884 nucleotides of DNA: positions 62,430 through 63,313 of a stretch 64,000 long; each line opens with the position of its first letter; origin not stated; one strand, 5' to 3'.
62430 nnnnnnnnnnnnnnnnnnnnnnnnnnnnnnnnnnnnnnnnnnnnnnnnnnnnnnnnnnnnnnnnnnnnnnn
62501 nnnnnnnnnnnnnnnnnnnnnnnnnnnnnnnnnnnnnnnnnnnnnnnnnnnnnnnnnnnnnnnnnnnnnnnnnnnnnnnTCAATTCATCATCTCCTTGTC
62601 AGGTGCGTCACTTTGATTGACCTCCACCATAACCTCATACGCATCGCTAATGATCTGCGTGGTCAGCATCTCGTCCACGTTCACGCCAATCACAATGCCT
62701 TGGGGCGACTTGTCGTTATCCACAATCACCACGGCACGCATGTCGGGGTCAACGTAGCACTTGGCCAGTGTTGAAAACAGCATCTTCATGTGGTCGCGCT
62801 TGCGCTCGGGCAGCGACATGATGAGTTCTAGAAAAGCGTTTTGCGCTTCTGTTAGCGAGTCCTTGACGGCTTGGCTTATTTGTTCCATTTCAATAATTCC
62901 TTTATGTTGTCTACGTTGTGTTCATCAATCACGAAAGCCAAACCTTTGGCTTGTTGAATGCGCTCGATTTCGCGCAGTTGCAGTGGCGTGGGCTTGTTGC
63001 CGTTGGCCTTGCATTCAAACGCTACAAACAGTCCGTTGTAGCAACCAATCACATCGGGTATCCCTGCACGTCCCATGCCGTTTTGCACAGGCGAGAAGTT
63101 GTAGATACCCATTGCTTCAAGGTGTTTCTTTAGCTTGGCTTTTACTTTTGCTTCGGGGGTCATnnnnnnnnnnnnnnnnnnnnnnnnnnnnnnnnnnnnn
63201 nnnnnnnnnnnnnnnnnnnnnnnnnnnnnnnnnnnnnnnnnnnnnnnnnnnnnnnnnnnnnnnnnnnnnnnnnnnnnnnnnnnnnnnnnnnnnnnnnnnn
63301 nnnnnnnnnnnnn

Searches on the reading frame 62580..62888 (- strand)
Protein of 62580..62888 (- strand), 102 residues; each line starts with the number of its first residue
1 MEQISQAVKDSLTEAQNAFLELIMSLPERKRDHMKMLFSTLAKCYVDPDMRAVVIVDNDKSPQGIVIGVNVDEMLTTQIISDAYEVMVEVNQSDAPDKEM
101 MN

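Call 23: search_protein_families(library=pfam, proteins=[window:62580-62888:-], max_evalue=0.01)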
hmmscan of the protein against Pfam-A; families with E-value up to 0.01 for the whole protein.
window:62580-62888:- (102 aa): 1 family
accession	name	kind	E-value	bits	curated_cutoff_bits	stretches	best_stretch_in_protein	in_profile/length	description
PF02119.21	FlgI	-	0.0059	16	25.3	1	3-90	183-266/343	Flagellar P-ring protein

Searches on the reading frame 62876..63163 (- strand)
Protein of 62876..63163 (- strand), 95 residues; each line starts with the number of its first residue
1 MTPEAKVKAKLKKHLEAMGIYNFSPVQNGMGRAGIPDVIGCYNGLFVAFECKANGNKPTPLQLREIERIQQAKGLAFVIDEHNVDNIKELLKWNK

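Call 23: search_protein_families(library=pfam, proteins=[window:62876-63163:-], max_evalue=0.01)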
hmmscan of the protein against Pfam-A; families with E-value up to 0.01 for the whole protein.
window:62876-63163:- (95 aa): 2 families
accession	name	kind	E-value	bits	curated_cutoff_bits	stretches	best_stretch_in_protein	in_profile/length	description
PF01870.24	Hjc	-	0.00058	20.2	21.1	1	28-70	23-65/93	Archaeal holliday junction resolvase (hjc)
PF03838.20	RecU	-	0.0016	18.9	25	1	36-79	54-103/162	Recombination protein U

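Call 24: search_protein_families(library=ncbifam, proteins=[window:62876-63163:-], max_evalue=0.1)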
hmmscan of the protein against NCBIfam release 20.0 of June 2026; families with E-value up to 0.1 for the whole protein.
window:62876-63163:- (95 aa): 2 families
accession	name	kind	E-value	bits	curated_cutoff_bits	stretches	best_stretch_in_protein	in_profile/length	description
NF002581.0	PRK02234.1-2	equivalog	0.00039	20.3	154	1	33-79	60-112/170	Holliday junction resolvase RecU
TIGR00648.1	recU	equivalog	0.0063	16.4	176.75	1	37-87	59-117/169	Holliday junction resolvase RecU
